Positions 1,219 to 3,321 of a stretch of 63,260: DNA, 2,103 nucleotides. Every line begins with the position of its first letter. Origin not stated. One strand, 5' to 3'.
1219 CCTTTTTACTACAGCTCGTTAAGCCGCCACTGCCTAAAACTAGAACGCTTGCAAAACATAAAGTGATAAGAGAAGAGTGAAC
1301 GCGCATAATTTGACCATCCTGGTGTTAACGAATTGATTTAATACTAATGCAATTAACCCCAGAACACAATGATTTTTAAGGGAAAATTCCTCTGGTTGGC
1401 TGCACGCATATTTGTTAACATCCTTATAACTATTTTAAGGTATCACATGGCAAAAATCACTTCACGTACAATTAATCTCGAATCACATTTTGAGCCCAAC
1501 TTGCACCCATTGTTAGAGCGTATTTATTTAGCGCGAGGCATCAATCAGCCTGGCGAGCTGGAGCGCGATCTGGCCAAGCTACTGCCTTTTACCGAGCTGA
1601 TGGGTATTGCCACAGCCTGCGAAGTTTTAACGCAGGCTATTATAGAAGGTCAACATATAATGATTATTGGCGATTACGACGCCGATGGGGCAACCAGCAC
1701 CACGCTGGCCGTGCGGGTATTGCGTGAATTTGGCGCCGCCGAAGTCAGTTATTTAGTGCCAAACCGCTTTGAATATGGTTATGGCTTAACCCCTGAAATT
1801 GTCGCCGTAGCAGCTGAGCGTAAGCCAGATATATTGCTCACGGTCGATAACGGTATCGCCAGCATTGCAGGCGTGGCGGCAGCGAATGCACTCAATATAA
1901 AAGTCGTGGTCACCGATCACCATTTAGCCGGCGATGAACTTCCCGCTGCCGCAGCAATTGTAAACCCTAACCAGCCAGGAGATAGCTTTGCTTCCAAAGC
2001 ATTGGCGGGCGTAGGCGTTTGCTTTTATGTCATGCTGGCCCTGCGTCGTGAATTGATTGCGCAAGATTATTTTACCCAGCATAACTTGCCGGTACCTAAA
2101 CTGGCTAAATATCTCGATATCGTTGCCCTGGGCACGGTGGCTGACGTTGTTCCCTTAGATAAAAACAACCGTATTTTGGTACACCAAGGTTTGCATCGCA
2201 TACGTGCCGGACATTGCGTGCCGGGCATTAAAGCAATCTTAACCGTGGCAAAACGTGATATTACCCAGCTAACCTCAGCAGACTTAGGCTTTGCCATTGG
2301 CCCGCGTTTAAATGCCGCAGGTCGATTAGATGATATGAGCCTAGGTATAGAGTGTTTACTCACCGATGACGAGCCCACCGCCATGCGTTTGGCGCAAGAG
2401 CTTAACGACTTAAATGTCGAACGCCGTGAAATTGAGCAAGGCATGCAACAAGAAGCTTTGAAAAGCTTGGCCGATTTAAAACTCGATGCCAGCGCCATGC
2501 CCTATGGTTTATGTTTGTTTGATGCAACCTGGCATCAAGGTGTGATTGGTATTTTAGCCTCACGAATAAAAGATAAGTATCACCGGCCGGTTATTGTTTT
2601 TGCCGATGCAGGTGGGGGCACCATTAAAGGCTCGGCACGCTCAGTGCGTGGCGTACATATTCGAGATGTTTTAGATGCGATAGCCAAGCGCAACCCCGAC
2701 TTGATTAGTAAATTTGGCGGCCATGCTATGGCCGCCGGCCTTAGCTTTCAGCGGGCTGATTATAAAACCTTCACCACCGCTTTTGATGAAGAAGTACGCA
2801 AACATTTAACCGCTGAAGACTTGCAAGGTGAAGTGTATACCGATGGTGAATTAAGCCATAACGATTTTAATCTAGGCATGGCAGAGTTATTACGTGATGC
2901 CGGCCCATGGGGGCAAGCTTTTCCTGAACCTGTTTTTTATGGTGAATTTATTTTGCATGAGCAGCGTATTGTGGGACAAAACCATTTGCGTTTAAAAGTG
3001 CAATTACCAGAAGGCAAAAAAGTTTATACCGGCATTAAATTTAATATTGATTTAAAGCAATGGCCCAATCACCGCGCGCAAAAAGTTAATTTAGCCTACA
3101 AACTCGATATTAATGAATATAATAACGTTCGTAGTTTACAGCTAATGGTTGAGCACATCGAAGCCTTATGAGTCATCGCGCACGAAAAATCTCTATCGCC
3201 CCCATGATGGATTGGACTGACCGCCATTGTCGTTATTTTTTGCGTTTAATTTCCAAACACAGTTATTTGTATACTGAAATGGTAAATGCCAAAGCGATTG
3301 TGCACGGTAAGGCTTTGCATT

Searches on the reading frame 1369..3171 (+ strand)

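Call 17: search_protein_families(library=ncbifam, proteins=[window:1369-3171:+], max_evalue=0.00001)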
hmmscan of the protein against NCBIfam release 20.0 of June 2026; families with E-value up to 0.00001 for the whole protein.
window:1369-3171:+ (600 aa): 4 families
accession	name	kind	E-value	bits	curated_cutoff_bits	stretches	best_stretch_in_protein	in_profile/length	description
NF008290.0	PRK11070.1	equivalog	1.2e-245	816.5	900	1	27-599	4-576/577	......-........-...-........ exonuclease RecJ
TIGR00644.1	recJ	equivalog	5.6e-149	496.9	396.9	1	46-596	2-545/546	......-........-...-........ exonuclease RecJ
NF053576.1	RecJ_archaeal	equivalog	1.8e-20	73.2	360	2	314-478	290-451/452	RecJ family nuclease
NF053575.1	GAN_nuclease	exception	3.7e-14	52.2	850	2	314-476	302-464/467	GINS-associated RecJ family nuclease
